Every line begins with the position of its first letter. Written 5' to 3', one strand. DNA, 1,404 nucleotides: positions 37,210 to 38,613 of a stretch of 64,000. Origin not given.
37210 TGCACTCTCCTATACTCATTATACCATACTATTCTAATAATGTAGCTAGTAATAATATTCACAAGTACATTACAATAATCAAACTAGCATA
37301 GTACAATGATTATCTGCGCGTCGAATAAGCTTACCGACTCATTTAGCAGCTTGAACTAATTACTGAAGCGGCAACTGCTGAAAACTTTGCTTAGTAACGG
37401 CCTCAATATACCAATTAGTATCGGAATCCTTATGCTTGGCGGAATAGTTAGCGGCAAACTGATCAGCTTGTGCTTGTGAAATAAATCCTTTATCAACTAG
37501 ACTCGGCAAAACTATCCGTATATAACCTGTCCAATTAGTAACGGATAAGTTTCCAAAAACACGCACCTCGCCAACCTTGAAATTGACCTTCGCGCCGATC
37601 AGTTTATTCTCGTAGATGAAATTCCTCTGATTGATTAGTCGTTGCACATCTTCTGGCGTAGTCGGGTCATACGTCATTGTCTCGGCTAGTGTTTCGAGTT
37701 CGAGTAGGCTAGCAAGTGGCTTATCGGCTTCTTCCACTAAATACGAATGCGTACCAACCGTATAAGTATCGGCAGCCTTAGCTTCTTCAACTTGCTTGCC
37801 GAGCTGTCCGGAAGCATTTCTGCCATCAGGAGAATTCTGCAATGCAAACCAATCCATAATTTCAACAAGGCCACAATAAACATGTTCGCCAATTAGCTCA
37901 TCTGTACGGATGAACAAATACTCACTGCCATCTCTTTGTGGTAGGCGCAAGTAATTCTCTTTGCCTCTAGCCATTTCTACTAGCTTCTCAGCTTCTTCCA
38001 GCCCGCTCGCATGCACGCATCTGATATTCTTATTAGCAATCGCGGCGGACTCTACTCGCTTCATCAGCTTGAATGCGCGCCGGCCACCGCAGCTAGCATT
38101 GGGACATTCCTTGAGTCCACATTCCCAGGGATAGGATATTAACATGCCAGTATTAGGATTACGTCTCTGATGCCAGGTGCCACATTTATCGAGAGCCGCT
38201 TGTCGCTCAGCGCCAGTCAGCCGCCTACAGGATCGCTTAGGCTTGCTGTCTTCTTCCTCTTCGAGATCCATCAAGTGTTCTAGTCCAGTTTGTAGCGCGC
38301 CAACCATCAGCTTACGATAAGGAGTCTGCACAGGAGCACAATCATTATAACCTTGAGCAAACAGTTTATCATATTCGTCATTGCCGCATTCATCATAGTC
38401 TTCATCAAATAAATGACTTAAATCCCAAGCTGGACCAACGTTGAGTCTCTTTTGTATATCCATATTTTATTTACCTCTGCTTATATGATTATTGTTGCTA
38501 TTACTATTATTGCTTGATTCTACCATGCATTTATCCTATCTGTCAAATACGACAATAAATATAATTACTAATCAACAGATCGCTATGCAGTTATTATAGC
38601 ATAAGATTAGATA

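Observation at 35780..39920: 4-kb divergent control region: tandem consensus promoters, 108-bp direct repeats, two iteron clusters and an AT-rich element (candidate origin)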

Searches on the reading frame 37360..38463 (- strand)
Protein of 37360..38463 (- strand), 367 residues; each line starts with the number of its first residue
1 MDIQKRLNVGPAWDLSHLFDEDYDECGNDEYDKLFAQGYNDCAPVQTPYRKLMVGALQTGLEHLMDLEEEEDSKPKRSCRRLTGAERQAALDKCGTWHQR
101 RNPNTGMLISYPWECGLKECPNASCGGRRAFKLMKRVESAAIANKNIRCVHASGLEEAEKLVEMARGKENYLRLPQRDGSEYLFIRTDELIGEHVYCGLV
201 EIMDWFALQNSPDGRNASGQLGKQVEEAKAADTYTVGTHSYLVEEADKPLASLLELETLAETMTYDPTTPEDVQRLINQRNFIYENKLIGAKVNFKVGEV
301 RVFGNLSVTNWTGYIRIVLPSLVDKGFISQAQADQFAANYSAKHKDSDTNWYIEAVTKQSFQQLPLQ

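Call 9: search_protein_families(library=pfam, proteins=[window:37360-38463:-], max_evalue=0.1)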
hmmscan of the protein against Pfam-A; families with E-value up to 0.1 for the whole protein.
window:37360-38463:- (367 aa): 0 families

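Call 10: search_protein_families(library=phrogs, proteins=[window:37360-38463:-], max_evalue=0.1)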
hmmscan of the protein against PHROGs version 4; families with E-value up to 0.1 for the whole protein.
window:37360-38463:- (367 aa): 0 families

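Call 12: search_dna_similar(query=window:37360-38463:-, collection=phages, mode=protein, max_rows=20, max_evalue=0.01)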
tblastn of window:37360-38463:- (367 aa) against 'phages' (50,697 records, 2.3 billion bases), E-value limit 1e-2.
No match.

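Call 16: find_homologous_proteins(query=window:37360-38463:-, max_evalue=0.001)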
Query window:37360-38463:- (367 aa): 2 proteins with E <= 0.001 among 4728 candidates.
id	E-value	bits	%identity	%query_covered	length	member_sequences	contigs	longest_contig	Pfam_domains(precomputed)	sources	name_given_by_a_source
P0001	2.3e-251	851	100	100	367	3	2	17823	-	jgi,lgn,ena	-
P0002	6.3e-39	152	34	75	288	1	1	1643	-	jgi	-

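Call 17: find_related_loci(query=window:37360-38463:-, collection=viral_contigs, flank=6000)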
Query window:37360-38463:- (367 aa) in viral_contigs; peptide patterns used: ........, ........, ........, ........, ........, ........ (x = any residue, [..] = any of these).
1 stretches matched a pattern, but none encodes a relative of the query by tblastn (E <= 1e-3).

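Call 18: find_encoding_contigs(protein=P0001, flank=10000)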
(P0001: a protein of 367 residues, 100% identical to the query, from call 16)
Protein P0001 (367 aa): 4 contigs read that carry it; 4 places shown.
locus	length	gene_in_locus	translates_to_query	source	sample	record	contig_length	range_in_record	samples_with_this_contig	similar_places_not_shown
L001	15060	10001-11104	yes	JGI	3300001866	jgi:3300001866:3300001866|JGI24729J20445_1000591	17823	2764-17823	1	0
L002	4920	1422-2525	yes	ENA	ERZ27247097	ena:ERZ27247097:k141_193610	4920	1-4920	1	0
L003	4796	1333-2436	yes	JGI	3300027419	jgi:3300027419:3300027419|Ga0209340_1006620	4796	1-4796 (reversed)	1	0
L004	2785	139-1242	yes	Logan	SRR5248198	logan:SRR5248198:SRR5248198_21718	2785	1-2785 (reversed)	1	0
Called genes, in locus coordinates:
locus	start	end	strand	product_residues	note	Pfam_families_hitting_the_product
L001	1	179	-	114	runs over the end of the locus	-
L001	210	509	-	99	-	-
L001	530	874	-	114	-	-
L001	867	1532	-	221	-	-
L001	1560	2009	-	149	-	-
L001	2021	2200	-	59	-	-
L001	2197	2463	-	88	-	-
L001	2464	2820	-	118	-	PF23864:DUF7222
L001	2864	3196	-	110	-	-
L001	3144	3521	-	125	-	-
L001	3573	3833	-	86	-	-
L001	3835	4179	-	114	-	-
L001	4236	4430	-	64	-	-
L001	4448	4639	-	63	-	-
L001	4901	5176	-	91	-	-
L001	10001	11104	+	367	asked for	-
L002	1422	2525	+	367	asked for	-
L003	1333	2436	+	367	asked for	-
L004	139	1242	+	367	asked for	-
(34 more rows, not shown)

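Call 19: find_encoding_contigs(protein=P0002, flank=10000)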
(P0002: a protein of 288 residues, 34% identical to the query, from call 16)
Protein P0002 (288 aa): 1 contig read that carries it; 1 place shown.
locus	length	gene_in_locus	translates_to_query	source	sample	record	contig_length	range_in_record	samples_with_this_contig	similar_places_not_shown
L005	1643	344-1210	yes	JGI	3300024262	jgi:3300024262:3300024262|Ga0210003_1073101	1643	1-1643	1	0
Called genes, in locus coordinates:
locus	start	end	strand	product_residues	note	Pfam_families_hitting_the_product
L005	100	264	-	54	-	-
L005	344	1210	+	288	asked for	-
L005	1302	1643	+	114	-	?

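Call 27: search_solved_structures(query=A1, max_evalue=10)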
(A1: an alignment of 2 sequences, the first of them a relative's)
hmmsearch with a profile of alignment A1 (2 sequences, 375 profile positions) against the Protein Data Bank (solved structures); distinct sequences matched with E-value up to 10: 0.

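Call 36: search_protein_representatives(alignment_id=A1)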
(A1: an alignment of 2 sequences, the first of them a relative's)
Query: 2 sequences, 375 profile positions. Proteins with E-value up to 0.001 (for the whole library): 297; up to 1e-10: 127; up to 1e-30: 8. The best 150 are listed.
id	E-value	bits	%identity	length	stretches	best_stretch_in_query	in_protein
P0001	4.3e-221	749.9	-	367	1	1-375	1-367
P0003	1.1e-96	340.4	-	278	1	62-341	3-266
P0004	6.5e-62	226.0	-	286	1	79-347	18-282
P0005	4.6e-48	180.5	-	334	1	76-346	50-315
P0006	3.6e-41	157.7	-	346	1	81-345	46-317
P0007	4.0e-39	151.0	-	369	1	79-345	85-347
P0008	1.2e-35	139.6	-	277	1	98-348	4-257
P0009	1.2e-32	129.7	-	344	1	65-354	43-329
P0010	4.3e-30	121.3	-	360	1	47-343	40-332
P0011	1.1e-29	120.0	-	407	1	62-322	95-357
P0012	1.2e-24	103.4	-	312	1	91-324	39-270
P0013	8.9e-24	100.5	-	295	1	89-309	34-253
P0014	1.4e-23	99.8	-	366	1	68-345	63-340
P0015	4.0e-23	98.4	-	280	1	91-327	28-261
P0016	7.7e-23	97.4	-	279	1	86-287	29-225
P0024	8.3e-21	90.7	-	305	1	89-308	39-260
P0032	1.8e-19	86.4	-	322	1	87-304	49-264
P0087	4.2e-13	65.4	-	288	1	94-322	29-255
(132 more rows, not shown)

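Call 38: search_protein_families(library=pfam, alignment_id=A3, max_evalue=0.01)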
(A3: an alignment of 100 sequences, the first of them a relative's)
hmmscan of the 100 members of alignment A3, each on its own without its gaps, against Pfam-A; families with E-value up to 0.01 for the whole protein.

A. member 1, P0001 (367 aa): 0 families

B. families by the number of members that match (of 100 scanned): 5 families
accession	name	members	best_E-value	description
PF01446.23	Rep_1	1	0.0018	Replication protein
PF03938.19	OmpH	1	0.0038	Outer membrane protein (OmpH-like)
PF05250.16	UPF0193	1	0.0044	Uncharacterised protein family (UPF0193)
PF01325.25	Fe_dep_repress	1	0.0066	Iron dependent repressor, N-terminal DNA binding domain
PF15647.12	Tox-REase-3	1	0.009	Restriction endonuclease fold toxin 3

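Call 39: search_solved_structures(query=A3, max_evalue=10)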
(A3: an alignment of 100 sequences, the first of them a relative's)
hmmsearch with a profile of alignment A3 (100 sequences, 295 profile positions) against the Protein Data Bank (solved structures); distinct sequences matched with E-value up to 10: 3.
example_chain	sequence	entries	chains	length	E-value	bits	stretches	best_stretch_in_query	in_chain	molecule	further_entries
2rag_A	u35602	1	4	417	0.2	14.1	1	181-234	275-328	Dipeptidase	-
4ob1_A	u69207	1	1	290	0.58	12.5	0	212-244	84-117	Cobalt-containing nitrile hydratase subunit alpha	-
9fq7_4I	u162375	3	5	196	1.3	11.4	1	26-63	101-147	Cytochrome c oxidase subunit 6C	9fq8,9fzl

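Call 40: predict_structure(alignment_id=A1)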
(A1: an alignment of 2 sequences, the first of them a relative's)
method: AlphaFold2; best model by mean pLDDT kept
length: 367 residues; sequences in the alignment: 2
mean_pLDDT: 35.3   pTM: 0.24
mean pLDDT of the five models: 35.3, 31.6, 30.8, 29.7, 27.8
residues with pLDDT >= 90: 0; 70-90: 0; 50-70: 53; < 50: 314
segments of 3 or more residues with pLDDT < 50: 1-152, 164-178, 180-183, 185-242, 263-266, 268-270, 293-329, 338-367
pLDDT, mean of each block of 10 residues (from residue 1): 26 28 29 28 22 22 22 24 35 31 31 33 33 37 39 52 43 47 41 25 26 23 23 33 57 56 50 51 51 42 25 33 43 50 39 28 21
secondary structure, 60 per line:
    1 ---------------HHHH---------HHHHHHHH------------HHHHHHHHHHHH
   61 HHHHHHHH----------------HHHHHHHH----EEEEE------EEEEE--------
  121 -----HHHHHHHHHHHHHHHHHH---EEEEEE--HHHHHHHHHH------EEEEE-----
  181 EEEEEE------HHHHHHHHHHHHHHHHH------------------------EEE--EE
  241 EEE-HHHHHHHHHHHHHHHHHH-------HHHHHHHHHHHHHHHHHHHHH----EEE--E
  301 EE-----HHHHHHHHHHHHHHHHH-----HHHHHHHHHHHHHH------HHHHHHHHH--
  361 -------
elements in order: H16-19 H29-36 H49-68 H85-92 E97-101 E108-112 H126-143 E147-152 H155-164 E171-175 E181-186 H193-209 E234-236 E239-243 H245-262 H270-290 E295-297 E300-302 H308-324 H330-343 H350-358

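Call 42: search_protein_families(library=ncbifam, alignment_id=A3, max_evalue=0.01)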
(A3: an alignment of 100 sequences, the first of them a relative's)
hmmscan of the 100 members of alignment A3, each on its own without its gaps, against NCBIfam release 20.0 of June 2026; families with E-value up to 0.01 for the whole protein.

A. member 1, P0001 (367 aa): 0 families

B. families by the number of members that match (of 100 scanned): 1 family
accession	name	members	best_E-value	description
NF003417.0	PRK04813.1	1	0.0065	D-alanine--poly(phosphoribitol) ligase subunit DltA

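Call 43: find_homologous_proteins(query=A3, max_evalue=0.00001)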
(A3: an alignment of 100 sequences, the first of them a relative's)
Query A3 (100 sequences) (367 aa, profile of the alignment): 3 proteins with E <= 0.00001 among 8000 candidates.
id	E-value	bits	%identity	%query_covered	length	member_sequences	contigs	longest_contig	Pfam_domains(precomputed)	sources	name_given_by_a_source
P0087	1.2e-72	263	26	59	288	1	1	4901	-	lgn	-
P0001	4.6e-68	248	100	100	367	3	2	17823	-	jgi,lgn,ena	-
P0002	3.6e-65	238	34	75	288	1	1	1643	-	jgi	-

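Call 45: find_encoding_contigs(protein=P0087, flank=5000)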
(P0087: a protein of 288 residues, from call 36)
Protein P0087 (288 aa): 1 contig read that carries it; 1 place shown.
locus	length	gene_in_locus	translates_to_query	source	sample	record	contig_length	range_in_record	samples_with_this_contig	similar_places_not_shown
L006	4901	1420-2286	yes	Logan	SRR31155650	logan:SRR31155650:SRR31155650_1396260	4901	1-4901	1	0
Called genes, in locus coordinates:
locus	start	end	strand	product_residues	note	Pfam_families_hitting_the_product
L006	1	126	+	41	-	?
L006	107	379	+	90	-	-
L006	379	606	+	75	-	-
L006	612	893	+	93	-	-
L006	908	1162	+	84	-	-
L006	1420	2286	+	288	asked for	-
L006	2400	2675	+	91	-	-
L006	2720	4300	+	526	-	PF13307:Helicase_C_2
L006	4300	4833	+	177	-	PF01555:N6_N4_Mtase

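Call 48: predict_structure(alignment_id=A3)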
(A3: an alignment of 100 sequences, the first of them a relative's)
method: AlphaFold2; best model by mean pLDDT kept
length: 367 residues; sequences in the alignment: 100
mean_pLDDT: 82.7   pTM: 0.73
mean pLDDT of the five models: 82.7, 82.3, 82.1, 81.8, 81.4
residues with pLDDT >= 90: 261; 70-90: 7; 50-70: 20; < 50: 79
segments of 3 or more residues with pLDDT < 50: 1-15, 17-68, 70-76, 363-367
pLDDT, mean of each block of 10 residues (from residue 1): 37 46 43 45 39 39 45 55 93 96 98 95 94 97 97 98 97 98 98 97 97 96 94 97 97 98 98 98 98 97 96 96 98 96 78 63 46
secondary structure, 60 per line:
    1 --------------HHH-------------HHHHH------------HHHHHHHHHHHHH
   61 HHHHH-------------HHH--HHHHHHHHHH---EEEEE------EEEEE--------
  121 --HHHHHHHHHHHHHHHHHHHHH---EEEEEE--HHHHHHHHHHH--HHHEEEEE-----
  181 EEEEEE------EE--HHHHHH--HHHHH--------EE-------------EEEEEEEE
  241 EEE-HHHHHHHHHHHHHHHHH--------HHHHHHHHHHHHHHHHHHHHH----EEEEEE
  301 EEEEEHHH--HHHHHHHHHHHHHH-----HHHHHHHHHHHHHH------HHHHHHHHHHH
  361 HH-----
elements in order: H31-35 H48-65 H84-93 E97-101 E108-112 H123-143 E147-152 H155-165 E171-175 E181-186 H197-202 H205-209 E233-243 H245-261 H270-290 E295-305 H311-324 H330-343 H350-362

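Call 62: fold_search(model_id=the predicted structure, library=viral)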
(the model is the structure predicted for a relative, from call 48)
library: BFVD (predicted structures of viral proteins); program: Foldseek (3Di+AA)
matches with E <= 10: 243; with E <= 0.001: 0
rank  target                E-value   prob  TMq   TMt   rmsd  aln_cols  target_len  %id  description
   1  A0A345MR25            1.8e-03  0.60  0.19  0.20  18.7       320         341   12  (no name in the UniProt tables at hand)
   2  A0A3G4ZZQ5            8.2e-02  0.05  0.08  0.08  26.3       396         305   11  Uncharacterized protein [Harvfovirus sp.]
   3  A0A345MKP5            8.7e-02  0.12  0.19  0.17  22.9       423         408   10  (no name in the UniProt tables at hand)
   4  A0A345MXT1            1.0e-01  0.38  0.20  0.16  23.9       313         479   10  (no name in the UniProt tables at hand)
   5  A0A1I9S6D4            1.6e-01  0.11  0.12  0.13  20.2       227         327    8  (no name in the UniProt tables at hand)
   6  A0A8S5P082            2.5e-01  0.08  0.10  0.07  16.0       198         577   11  Minor capsid protein [Siphoviridae sp. ctwhn18]
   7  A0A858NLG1            3.3e-01  0.09  0.16  0.18  24.9       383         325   11  (no name in the UniProt tables at hand)
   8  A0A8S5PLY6            3.3e-01  0.06  0.13  0.15  19.7       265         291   12  Minor capsid protein [Myoviridae sp. ctWXg38]
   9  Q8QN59                3.5e-01  0.12  0.17  0.16  16.9       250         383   15  EsV-1-231 [Ectocarpus siliculosus virus 1 (isolate New Zealand/Kaikoura/1988)]
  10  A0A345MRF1            3.9e-01  0.09  0.13  0.19  15.2       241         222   13  (no name in the UniProt tables at hand)
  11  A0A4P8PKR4            3.9e-01  0.03  0.10  0.09  38.3       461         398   10  DNA 3'-5' helicase [Human papillomavirus type 188]
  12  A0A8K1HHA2            4.2e-01  0.02  0.07  0.05  25.0       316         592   12  Replication-associated protein [Red panda feces-associated circular DNA virus 17]
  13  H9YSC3                5.0e-01  0.04  0.10  0.08  17.5       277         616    8  (no name in the UniProt tables at hand)
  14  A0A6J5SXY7            5.3e-01  0.04  0.12  0.07  20.0       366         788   10  Virulence-protein E, N-terminal [uncultured Caudovirales phage]
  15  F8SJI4                5.3e-01  0.02  0.08  0.09  26.3       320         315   10  Uncharacterized protein 350 [Pseudomonas phage PhiPA3]
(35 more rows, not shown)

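Call 63: fold_search(model_id=the predicted structure, library=pdb)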
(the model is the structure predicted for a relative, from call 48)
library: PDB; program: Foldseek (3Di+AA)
matches with E <= 10: 353; with E <= 0.001: 0
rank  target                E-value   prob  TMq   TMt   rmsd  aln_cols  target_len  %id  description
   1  3h20                  1.6e-01  0.06  0.11  0.13  23.0       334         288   12  Crystal structure of primase RepB' (released 2009-04-28)
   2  2atz                  3.0e-01  0.09  0.11  0.19  16.5       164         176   10  Crystal structure of protein HP0184 from Helicobacter pylori (released 2005-10-11)
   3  3ab4_H                4.8e-01  0.05  0.09  0.19  16.4       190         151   12  Crystal structure of feedback inhibition resistant mutant of aspartate kinase from Corynebacterium glutamicum in compl (released 2010-06-23)
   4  3ab2_D                5.7e-01  0.04  0.09  0.18  16.3       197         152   13  Crystal structure of aspartate kinase from Corynebacterium glutamicum in complex with threonine (released 2010-06-23)
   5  8idf_A                6.0e-01  0.08  0.11  0.09  18.6       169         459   14  Crystal structure of human TUT1 complexed with U6 snRNA (released 2023-08-09)
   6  5dfx                  6.4e-01  0.04  0.09  0.15  16.7       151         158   12  Structure of the parental state of GAF3 from Slr1393 of Synechocystis sp. PCC6803 (in vivo assembled protein/chromophore (released 2016-09-14)
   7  1h0m_B                8.0e-01  0.02  0.10  0.14  17.5       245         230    9  Three-dimensional structure of the quorum sensing protein TraR bound to its autoinducer and to its target DNA (released 2002-08-29)
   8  2owy_A                9.5e-01  0.06  0.09  0.10  17.7        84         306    8  The recombination-associated protein RdgC adopts a novel toroidal architecture for DNA binding (released 2007-11-20)
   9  9o42_B                9.5e-01  0.02  0.10  0.12  25.4       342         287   13  Crystal structure of the L411A mutant of pregnane X receptor ligand binding domain in complex with SJPYT-328 (released 2025-11-05)
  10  9goq_A                1.0e+00  0.08  0.08  0.23  10.1        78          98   18  Structure of the S.aureus MecA protein, in complex with ClpC (released 2025-08-20)
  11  3ab2_F                1.0e+00  0.04  0.10  0.19  16.8       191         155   12  Crystal structure of aspartate kinase from Corynebacterium glutamicum in complex with threonine (released 2010-06-23)
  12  3ab4_N                1.0e+00  0.03  0.10  0.19  16.9       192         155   11  Crystal structure of feedback inhibition resistant mutant of aspartate kinase from Corynebacterium glutamicum in compl (released 2010-06-23)
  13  1h0m_D                1.0e+00  0.02  0.11  0.13  16.5       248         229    9  Three-dimensional structure of the quorum sensing protein TraR bound to its autoinducer and to its target DNA (released 2002-08-29)
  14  3ab2_L                1.1e+00  0.03  0.09  0.18  16.8       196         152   11  Crystal structure of aspartate kinase from Corynebacterium glutamicum in complex with threonine (released 2010-06-23)
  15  1vr6_A                1.4e+00  0.20  0.10  0.11   8.5        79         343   15  Crystal structure of Phospho-2-dehydro-3-deoxyheptonate aldolase (DAHP synthase) (TM0343) from Thermotoga Maritima at  (released 2005-03-08)
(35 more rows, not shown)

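Call 70: find_related_loci(query=A5, collection=viral_contigs, flank=8000)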
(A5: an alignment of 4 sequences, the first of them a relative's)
Query A5 (278 aa) in viral_contigs; peptide patterns used: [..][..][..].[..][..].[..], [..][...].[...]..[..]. (x = any residue, [..] = any of these).
45 stretches matched a pattern, but none encodes a relative of the query by tblastn (E <= 1e-3).

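Call 71: find_related_loci(query=A5, collection=metagenome_contigs, flank=10000)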
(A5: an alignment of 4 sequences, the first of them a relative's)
Query A5 (278 aa) in metagenome_contigs; peptide patterns used: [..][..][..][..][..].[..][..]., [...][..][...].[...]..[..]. (x = any residue, [..] = any of these).
159 stretches matched a pattern; 6 encode a relative of the query (tblastn E <= 1e-3); 6 distinct loci.
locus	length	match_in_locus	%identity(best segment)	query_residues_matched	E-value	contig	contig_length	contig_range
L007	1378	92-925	99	1-278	0e+0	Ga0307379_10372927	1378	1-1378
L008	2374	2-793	100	15-278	0e+0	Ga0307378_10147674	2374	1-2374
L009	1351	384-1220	85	1-278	0e+0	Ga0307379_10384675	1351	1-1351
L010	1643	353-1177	56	3-269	6e-115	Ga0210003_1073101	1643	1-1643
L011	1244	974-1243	88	1-90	2e-54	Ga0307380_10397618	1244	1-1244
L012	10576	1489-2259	38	22-268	5e-50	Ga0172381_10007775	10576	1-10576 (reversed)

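Call 111: find_homologous_proteins(query=P0024, max_evalue=0.00001)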
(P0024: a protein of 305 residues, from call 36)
Query P0024 (305 aa): 7 proteins with E <= 0.00001 among 2359 candidates.
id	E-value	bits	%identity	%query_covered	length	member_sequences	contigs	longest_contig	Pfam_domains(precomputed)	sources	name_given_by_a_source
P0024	4.3e-202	687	100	100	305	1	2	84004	-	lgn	-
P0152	9.6e-75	269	52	80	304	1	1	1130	-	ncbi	-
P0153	1.5e-56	210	38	94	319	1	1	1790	-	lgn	-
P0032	1.7e-53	200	38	87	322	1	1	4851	-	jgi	jgi:hypothetical protein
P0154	3.9e-53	199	37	92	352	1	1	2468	-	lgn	-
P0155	2.3e-51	193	40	81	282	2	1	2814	-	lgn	-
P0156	9.9e-51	191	37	85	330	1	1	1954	-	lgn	-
